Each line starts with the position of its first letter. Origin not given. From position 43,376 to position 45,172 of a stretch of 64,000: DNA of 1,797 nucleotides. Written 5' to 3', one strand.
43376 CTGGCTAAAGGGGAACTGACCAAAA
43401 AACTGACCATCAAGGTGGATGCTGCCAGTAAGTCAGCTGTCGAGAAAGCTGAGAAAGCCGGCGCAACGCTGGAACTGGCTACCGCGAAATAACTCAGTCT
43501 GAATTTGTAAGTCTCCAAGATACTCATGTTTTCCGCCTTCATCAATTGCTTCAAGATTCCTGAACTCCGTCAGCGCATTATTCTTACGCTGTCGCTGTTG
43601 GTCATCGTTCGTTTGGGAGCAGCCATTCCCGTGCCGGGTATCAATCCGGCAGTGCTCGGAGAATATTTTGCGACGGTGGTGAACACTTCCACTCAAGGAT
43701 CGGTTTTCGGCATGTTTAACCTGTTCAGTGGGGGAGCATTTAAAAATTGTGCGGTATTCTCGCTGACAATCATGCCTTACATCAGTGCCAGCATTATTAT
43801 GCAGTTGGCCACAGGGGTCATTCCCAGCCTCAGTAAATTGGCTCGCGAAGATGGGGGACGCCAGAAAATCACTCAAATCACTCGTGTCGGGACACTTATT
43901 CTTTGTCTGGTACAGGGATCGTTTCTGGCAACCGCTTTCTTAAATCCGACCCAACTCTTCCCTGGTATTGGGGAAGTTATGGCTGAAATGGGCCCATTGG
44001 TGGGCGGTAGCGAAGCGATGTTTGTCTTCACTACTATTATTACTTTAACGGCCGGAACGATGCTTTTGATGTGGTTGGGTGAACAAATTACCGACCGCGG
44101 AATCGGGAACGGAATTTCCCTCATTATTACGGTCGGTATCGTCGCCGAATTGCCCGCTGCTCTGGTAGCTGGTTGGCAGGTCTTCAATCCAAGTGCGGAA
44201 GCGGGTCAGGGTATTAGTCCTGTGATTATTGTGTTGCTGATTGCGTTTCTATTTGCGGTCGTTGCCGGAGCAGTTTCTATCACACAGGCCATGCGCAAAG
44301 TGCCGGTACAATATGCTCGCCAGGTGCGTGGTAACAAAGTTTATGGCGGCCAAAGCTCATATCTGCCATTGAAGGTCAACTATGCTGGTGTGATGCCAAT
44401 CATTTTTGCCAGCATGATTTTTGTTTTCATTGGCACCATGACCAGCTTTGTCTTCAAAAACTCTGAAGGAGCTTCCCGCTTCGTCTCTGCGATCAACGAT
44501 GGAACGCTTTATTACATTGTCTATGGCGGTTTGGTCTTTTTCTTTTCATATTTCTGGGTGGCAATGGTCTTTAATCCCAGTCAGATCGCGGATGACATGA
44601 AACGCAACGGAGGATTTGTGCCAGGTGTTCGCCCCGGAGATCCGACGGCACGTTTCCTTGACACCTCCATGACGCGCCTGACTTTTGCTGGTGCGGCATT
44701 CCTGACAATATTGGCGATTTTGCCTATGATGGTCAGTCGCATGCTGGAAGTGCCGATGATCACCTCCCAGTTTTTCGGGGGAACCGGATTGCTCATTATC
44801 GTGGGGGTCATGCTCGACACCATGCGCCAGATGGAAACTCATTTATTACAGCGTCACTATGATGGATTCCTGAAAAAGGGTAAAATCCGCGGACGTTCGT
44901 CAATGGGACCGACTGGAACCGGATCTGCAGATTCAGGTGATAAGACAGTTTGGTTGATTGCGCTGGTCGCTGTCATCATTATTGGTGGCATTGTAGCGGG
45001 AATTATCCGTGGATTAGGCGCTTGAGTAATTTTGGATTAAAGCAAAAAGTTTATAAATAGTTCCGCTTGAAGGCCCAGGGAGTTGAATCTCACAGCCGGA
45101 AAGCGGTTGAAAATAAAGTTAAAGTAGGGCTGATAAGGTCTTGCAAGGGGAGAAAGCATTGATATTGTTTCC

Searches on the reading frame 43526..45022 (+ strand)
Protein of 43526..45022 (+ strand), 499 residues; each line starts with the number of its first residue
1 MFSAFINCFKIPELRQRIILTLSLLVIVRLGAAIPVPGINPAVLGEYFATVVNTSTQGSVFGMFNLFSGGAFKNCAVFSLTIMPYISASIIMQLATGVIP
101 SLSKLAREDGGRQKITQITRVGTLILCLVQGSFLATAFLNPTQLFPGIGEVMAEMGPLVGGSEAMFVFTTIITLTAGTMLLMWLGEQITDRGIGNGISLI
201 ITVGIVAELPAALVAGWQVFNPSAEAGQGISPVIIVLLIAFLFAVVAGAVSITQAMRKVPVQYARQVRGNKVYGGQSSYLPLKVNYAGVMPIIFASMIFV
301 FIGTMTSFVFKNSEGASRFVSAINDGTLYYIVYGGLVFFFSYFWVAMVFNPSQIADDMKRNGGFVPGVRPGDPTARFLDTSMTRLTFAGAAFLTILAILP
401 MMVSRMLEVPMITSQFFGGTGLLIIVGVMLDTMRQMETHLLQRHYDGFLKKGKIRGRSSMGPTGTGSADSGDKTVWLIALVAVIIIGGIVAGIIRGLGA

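Call 92: search_protein_families(library=pfam, proteins=[window:43526-45022:+], max_evalue=0.00001)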
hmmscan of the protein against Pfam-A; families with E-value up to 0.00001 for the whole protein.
window:43526-45022:+ (499 aa): 1 family
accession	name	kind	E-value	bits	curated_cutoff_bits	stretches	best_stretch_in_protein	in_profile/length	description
PF00344.25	SecY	-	1.2e-101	340.6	32.2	1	77-433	2-306/306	SecY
